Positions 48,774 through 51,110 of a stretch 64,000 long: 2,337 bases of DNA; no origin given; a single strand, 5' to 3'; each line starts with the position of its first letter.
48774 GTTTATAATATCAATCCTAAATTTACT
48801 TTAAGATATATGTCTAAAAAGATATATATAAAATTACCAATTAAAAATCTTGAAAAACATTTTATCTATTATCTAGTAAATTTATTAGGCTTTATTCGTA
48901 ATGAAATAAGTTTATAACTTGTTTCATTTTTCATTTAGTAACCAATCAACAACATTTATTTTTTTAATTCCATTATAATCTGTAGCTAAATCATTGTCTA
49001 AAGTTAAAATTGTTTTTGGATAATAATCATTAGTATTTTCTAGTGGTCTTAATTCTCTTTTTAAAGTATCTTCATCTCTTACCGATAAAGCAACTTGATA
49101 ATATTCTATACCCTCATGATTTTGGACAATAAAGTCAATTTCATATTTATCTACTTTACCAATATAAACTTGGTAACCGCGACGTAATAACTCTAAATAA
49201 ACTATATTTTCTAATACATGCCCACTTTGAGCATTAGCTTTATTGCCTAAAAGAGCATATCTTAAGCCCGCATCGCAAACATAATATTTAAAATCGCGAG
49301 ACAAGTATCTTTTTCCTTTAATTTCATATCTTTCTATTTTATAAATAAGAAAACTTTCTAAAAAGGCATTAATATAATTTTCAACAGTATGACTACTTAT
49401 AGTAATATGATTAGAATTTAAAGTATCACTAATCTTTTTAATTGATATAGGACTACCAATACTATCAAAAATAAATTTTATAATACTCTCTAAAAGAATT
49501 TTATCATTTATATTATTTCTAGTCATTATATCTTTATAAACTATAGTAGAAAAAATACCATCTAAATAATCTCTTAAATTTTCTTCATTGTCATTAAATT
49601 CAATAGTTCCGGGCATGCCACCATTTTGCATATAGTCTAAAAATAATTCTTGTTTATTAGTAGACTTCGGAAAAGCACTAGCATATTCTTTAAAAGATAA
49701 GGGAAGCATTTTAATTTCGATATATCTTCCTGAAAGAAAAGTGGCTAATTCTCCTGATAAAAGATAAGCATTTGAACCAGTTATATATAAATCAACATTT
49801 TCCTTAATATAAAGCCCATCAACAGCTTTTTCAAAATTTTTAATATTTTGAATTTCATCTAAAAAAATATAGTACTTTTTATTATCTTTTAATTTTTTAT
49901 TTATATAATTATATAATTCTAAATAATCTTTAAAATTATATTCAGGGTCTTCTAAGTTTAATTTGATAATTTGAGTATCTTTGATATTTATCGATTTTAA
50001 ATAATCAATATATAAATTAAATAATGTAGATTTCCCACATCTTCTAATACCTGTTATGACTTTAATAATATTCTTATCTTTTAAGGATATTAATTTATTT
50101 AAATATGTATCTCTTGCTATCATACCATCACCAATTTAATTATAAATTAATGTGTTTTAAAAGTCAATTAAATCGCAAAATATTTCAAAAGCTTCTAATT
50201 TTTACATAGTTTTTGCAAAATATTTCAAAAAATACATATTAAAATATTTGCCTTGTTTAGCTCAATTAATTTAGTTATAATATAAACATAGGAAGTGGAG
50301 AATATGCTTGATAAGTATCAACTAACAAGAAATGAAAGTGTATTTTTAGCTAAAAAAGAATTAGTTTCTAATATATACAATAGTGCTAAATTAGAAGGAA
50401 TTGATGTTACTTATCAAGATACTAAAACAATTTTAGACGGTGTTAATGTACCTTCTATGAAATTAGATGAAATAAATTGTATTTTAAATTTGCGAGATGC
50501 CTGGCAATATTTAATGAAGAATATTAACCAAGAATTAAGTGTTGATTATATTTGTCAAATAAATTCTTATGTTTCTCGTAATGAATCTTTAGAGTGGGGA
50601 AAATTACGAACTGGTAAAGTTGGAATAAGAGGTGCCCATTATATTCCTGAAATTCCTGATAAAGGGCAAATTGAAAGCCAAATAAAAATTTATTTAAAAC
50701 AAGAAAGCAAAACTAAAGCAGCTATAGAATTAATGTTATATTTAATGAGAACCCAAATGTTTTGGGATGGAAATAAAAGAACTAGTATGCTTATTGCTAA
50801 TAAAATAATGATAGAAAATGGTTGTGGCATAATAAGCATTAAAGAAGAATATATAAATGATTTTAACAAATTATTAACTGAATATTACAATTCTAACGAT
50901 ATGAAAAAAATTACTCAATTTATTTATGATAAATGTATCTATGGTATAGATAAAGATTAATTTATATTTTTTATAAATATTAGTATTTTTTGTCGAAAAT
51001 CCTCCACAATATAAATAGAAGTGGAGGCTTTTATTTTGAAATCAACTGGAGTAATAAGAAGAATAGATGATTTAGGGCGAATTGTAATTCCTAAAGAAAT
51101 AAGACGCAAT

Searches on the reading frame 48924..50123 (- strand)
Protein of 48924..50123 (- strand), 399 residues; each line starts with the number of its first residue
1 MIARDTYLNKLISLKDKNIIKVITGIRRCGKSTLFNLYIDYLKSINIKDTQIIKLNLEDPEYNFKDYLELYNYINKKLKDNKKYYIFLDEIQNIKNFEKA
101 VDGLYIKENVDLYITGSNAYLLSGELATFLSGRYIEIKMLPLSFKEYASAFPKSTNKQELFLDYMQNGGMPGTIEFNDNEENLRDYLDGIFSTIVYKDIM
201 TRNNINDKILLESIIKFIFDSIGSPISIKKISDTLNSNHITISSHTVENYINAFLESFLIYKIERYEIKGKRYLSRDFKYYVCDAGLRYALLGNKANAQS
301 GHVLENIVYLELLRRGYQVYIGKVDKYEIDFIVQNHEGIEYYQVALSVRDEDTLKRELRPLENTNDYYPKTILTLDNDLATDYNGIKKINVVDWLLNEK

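Call 44: search_protein_families(library=pfam, proteins=[window:48924-50123:-])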
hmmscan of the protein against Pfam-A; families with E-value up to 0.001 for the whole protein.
window:48924-50123:- (399 aa): 2 families
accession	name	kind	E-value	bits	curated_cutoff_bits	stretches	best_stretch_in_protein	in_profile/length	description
PF13173.12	AAA_14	-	1.3e-35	122.6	27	1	19-147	3-128/129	AAA domain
PF13635.12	DUF4143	-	2.4e-22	79.8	28.1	1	197-342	2-155/160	Domain of unknown function (DUF4143)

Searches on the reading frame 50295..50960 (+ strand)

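Call 44: search_protein_families(library=pfam, proteins=[window:50295-50960:+])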
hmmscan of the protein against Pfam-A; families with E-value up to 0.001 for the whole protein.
window:50295-50960:+ (221 aa): 1 family
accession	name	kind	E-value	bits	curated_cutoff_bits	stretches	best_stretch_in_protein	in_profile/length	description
PF02661.23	Fic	-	7.8e-09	36.7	24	1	81-171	2-92/93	Fic/DOC family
